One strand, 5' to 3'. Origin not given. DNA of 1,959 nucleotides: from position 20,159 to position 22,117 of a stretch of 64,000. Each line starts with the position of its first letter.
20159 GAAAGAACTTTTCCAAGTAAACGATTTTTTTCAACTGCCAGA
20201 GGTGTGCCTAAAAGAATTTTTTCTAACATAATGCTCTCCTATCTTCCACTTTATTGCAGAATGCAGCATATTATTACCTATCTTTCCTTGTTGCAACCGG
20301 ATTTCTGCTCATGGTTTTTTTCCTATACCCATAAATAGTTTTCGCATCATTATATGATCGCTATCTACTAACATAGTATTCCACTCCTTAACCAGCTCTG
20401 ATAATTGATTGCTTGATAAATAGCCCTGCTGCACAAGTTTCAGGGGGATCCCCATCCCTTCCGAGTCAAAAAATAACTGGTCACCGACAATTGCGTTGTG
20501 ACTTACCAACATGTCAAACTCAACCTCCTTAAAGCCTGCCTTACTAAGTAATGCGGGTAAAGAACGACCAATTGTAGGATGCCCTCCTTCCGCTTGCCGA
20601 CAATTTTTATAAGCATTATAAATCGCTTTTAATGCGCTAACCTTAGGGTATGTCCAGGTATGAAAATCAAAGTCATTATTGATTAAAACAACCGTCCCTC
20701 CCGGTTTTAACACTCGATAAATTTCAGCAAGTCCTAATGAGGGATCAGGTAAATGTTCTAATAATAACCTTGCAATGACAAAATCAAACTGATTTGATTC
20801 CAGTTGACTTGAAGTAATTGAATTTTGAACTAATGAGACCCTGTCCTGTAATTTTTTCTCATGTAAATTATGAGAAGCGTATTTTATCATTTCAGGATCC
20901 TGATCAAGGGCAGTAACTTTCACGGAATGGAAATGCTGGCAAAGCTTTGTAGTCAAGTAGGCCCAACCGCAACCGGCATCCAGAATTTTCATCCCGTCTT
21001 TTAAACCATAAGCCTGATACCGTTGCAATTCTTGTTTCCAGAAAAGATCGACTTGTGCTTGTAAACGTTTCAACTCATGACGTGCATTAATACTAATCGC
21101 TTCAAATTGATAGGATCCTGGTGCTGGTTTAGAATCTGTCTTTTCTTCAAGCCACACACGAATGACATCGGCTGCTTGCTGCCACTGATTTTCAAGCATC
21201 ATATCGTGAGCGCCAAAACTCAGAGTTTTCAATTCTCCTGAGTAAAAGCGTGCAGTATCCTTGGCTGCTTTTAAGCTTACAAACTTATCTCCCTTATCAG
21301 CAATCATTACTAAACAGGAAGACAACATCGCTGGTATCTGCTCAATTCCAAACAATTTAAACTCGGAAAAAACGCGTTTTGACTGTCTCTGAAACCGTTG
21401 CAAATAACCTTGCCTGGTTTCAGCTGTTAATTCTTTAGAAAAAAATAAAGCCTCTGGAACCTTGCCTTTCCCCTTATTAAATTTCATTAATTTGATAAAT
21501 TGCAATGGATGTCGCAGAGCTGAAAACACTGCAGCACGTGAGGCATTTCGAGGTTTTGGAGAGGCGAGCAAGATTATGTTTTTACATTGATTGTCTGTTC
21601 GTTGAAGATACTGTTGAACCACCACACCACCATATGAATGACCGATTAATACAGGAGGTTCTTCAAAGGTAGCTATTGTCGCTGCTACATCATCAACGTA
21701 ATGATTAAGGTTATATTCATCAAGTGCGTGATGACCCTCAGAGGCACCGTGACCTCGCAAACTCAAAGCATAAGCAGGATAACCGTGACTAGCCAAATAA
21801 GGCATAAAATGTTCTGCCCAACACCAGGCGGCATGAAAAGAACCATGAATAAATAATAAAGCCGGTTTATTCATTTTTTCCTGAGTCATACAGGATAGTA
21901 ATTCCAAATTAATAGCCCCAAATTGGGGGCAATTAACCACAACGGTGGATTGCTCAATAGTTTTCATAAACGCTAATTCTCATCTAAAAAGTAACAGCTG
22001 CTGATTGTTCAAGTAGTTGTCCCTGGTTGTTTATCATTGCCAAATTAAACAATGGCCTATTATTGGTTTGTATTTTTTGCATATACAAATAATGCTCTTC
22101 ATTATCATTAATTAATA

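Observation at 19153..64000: ~45 kb trans-AT polyketide synthase assembly line, apparently complete except for its upstream edge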

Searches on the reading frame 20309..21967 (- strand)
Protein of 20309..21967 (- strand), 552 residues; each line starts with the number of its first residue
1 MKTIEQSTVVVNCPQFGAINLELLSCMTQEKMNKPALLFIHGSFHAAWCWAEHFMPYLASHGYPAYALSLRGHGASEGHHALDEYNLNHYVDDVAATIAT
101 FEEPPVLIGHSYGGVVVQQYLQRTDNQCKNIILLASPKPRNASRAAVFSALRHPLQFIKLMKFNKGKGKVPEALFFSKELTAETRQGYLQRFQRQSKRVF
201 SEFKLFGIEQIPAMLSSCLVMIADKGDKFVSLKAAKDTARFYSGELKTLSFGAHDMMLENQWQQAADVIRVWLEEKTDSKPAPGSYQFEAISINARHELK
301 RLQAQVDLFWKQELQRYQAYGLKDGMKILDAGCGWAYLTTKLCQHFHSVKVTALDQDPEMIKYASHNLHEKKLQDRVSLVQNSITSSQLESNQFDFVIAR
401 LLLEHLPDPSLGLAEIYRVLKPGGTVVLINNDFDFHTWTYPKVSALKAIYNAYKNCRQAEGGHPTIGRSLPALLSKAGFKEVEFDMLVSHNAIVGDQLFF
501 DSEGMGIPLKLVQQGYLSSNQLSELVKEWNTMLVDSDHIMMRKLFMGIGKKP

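Call 4: search_protein_families(library=pfam, proteins=[window:20309-21967:-], max_evalue=0.001)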
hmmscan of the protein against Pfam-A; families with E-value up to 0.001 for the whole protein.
window:20309-21967:- (552 aa): 20 families
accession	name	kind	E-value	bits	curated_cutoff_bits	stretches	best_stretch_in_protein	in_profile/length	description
PF12697.13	Abhydrolase_6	-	9.9e-25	88.9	26.3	1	37-266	1-215/217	Alpha/beta hydrolase family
PF08241.18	Methyltransf_11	-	1.2e-23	83.9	21.2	1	329-427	1-94/95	Methyltransferase domain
PF13649.12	Methyltransf_25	-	5.7e-22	78.7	27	1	328-424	1-97/97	Methyltransferase domain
PF13847.12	Methyltransf_31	-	7.9e-22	77.9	27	1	323-432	2-113/145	Methyltransferase domain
PF00561.26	Abhydrolase_1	-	6.3e-19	69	25.8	1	35-140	1-107/245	alpha/beta hydrolase fold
PF08242.18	Methyltransf_12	-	4.7e-18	66.2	30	1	329-425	1-97/98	Methyltransferase domain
PF12146.15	Hydrolase_4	-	1.9e-17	63.8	27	1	34-136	4-109/239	Serine aminopeptidase, S33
PF01209.24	Ubie_methyltran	-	2.9e-16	60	20.1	1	309-487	34-221/233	ubiE/COQ5 methyltransferase family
PF13489.12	Methyltransf_23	-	1.7e-15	57.6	27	1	303-480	2-160/164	Methyltransferase domain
PF05175.20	MTS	-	1e-08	35.5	23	1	325-398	32-103/170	Methyltransferase small domain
PF02353.26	CMAS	-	2.6e-07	30.7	27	1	317-428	55-164/273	Mycolic acid cyclopropane synthetase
PF06325.19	PrmA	-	3e-07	30.7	22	1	320-428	158-258/296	Ribosomal protein L11 methyltransferase (PrmA)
PF06821.19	Ser_hydrolase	-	4.5e-07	30.4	22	1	83-178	35-95/172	Serine hydrolase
PF00891.24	Methyltransf_2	-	1.1e-05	25.4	22.3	1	282-434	20-170/210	O-methyltransferase domain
PF13679.12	Methyltransf_32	-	1.4e-05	25.6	27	1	322-399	23-107/143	Methyltransferase domain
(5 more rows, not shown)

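Call 48: search_protein_families(library=ncbifam, proteins=[window:20309-21967:-], max_evalue=0.001)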
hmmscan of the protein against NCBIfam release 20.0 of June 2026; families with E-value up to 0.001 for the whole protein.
window:20309-21967:- (552 aa): 64 families (the best 25 are shown)
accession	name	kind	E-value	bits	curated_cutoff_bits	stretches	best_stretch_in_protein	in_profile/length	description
NF043040.1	corrin_prot_MT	hypoth_equivalog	1.3e-18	67.3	180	1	322-430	38-149/216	corrinoid protein-associated methyltransferase CpaM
NF001244.0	PRK00216.1-5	equivalog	1.2e-15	57.5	216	1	305-450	31-171/236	bifunctional demethylmenaquinone methyltransferase/2-methoxy-6-polyprenyl-1,4-benzoquinol methylase UbiE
TIGR01934.1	MenG_MenH_UbiE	subfamily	3.7e-15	55.8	158.35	1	305-453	22-159/223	ubiquinone/menaquinone biosynthesis methyltransferase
TIGR02072.1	BioC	equivalog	1.1e-14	54.8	184.95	1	323-428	33-132/244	malonyl-ACP O-methyltransferase BioC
NF052510.1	methyltran_MpqE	exception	2.2e-14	53.4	335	1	309-453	33-169/234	methyl-plastoquinone biosynthesis methyltransferase MpqE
TIGR01983.1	UbiG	equivalog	3.5e-14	52.6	102.95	1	318-432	49-155/228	bifunctional 2-polyprenyl-6-hydroxyphenol methylase/3-demethylubiquinol 3-O-methyltransferase UbiG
NF041536.1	ArsM_DUF2284_UU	exception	6.4e-14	51.1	575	1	322-484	74-227/459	arsenite methyltransferase/DUF2284 domain selenoprotein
NF001243.0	PRK00216.1-4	equivalog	3.6e-13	49.4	235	1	308-432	33-155/237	demethylmenaquinone methyltransferase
NF045667.1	MTase_DVU1556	equivalog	4.2e-13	49.3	155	1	318-428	16-119/213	DVU_1556 family methyltransferase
TIGR02752.1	MenG_heptapren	equivalog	2.2e-12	47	419.85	1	308-453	31-167/231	demethylmenaquinone methyltransferase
NF041537.1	ArsM_AhpD_UU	exception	4.4e-12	45.4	510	1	322-484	74-227/345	arsenite methyltransferase/AhpD domain selenoprotein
NF008264.0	PRK11036.1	equivalog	4.9e-12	45.9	366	1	313-429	33-148/261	tRNA uridine 5-oxyacetic acid(34) methyltransferase CmoM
NF050089.1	i_nPHAscl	equivalog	7.1e-12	45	300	1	30-137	14-118/288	intracellular short-chain-length polyhydroxyalkanoate depolymerase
NF001242.0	PRK00216.1-3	equivalog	2.5e-11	43.5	351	1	309-453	55-193/258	bifunctional demethylmenaquinone methyltransferase/2-methoxy-6-polyprenyl-1,4-benzoquinol methylase UbiE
TIGR02021.1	BchM-ChlM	equivalog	1.5e-09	37.6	158.9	1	322-405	52-130/218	magnesium protoporphyrin IX methyltransferase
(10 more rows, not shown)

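Call 50: search_solved_structures(query=window:20309-21967:-, max_evalue=0.001)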
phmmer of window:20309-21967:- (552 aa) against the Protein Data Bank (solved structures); distinct sequences matched with E-value up to 0.001: 114 (the best 60 are shown).
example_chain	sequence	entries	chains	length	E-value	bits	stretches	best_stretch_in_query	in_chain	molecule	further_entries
3mgg_A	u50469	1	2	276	8.2e-19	71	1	322-485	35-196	Methyltransferase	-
6uak_A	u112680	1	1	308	1.4e-12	50.4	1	320-428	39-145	SAM dependent methyltransferase LahSB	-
5xmd_A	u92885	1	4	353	3.8e-10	42.4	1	27-144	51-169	Epoxide hydrolase A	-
4ine_A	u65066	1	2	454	4.8e-10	42.1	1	322-428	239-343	Protein PMT-2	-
9sm0_A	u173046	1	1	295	4.9e-10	42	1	327-434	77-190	Methyltransferase domain-containing protein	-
6unw_A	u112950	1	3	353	1.2e-09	40.8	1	32-126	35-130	Soluble epoxide hydrolase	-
1zoi_A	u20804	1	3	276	1.7e-09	40.3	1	34-139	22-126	esterase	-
4krh_A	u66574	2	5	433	7.1e-09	38.2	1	310-429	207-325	Phosphoethanolamine N-methyltransferase 2 | Phospholethanolamine N-methyltransferase 2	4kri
9sls_A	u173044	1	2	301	8.4e-09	38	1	326-435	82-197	Methyltransferase type 12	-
3cxu_A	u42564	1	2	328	1e-08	37.7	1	30-132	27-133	Epoxide hydrolase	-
2cjp_A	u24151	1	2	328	1e-08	37.7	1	30-131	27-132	EPOXIDE HYDROLASE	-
4y9s_A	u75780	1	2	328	1e-08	37.7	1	30-131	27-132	Epoxide hydrolase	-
4uhb_A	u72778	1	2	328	1.1e-08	37.5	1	30-122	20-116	EPOXIDE HYDROLASE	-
5y57_A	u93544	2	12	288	1.7e-08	36.9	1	37-135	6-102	Pyrethroid hydrolase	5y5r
5y51_A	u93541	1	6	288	1.7e-08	36.9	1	37-135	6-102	Pyrethroid hydrolase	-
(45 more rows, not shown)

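Call 53: find_related_loci(query=window:20309-21967:-, collection=metagenome_contigs, flank=10000)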
Query window:20309-21967:- (552 aa) in metagenome_contigs; peptide patterns used: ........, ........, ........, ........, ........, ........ (x = any residue, [..] = any of these).
130 stretches matched a pattern; 28 encode a relative of the query (tblastn E <= 1e-3); 28 distinct loci.
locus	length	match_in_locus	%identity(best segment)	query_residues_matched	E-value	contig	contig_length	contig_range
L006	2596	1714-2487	40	24-276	1e-52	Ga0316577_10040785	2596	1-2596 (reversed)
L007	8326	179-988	38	20-283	7e-48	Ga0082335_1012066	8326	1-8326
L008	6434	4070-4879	38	20-283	7e-48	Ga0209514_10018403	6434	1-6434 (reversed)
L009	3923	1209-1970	38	20-273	2e-45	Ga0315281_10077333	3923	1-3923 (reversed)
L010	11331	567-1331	37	20-274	2e-44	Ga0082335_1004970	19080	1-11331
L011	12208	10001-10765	37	20-274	3e-44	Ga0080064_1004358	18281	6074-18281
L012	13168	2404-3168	37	20-274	3e-44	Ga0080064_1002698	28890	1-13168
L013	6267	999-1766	37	20-275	2e-44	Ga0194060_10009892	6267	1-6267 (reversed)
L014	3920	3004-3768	38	20-274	4e-44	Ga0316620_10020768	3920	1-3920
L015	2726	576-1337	37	20-273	2e-44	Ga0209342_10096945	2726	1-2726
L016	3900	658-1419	37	20-273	9e-44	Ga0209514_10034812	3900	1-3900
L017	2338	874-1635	36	20-273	4e-43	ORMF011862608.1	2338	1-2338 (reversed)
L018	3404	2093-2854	36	20-273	6e-43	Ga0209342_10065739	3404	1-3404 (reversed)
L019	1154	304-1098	35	15-276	7e-45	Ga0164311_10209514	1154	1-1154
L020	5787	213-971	35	20-276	3e-39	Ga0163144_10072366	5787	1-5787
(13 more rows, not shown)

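Call 62: find_encoding_contigs(protein=window:20309-21967:-, flank=3000, max_places=10)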
Protein window:20309-21967:- (552 aa): 4 contigs read that carry it; 2 places shown.
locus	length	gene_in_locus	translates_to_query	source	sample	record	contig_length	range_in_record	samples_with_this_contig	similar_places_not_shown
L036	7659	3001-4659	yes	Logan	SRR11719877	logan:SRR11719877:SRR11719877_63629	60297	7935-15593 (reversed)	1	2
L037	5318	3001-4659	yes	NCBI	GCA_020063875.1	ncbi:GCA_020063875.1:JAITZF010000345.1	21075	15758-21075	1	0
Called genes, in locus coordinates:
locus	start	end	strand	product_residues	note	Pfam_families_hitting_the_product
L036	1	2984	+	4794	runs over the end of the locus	PF00109:ketoacyl-synt, PF02801:Ketoacyl-synt_C, PF16197:KAsynt_C_assoc, PF22621:CurL-like_PKS_C, PF22336:RhiE-like_linker, PF14765:PS-DH, PF21089:PKS_DH_N, PF00106:adh_short, +32 more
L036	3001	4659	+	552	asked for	PF00561:Abhydrolase_1, PF12146:Hydrolase_4, PF12697:Abhydrolase_6, PF01209:Ubie_methyltran, PF13489:Methyltransf_23, PF05175:MTS, PF13649:Methyltransf_25, PF13847:Methyltransf_31, +7 more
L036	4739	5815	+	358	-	PF00763:THF_DHG_CYH, PF02882:THF_DHG_CYH_C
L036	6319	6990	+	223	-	-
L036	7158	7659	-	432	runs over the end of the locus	PF27266:CBUA0006_C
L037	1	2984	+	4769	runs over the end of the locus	-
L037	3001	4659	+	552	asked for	PF00561:Abhydrolase_1, PF12146:Hydrolase_4, PF12697:Abhydrolase_6, PF01209:Ubie_methyltran, PF13489:Methyltransf_23, PF05175:MTS, PF13649:Methyltransf_25, PF13847:Methyltransf_31, +7 more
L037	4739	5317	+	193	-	?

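Call 83: search_protein_representatives(protein=window:20309-21967:-)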
Query: 552 residues. Proteins with E-value up to 0.001 (for the whole library): 24651; up to 1e-10: 2877; up to 1e-30: 303. The best 150 are listed.
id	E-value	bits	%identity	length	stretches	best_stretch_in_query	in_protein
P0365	2.1e-126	439.3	67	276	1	1-276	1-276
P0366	5.6e-81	289.4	46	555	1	275-551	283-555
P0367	6.6e-76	272.7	49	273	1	5-274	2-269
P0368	1.2e-72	261.9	46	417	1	281-552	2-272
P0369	1.3e-71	258.5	47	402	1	283-551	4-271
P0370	6.8e-71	256.1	44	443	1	283-551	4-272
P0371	2.3e-69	251.1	45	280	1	284-551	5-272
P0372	4.0e-68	247.0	44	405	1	283-551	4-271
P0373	4.7e-68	246.7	42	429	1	284-551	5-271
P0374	1.7e-66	241.6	44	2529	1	280-551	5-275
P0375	8.3e-66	239.3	43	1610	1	285-551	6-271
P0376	2.5e-65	237.7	44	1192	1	281-551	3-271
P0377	3.7e-65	237.2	42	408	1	284-551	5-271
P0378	8.5e-65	236.0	42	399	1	284-551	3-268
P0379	3.5e-64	234.0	44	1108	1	284-551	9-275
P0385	5.5e-61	223.4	40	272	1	285-552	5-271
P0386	5.8e-61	223.4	41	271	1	284-551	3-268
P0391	1.3e-59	218.9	40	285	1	284-551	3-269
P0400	2.2e-57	211.5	40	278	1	284-551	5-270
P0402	2.8e-57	211.2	41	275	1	284-549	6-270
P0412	2.8e-54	201.3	41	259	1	284-534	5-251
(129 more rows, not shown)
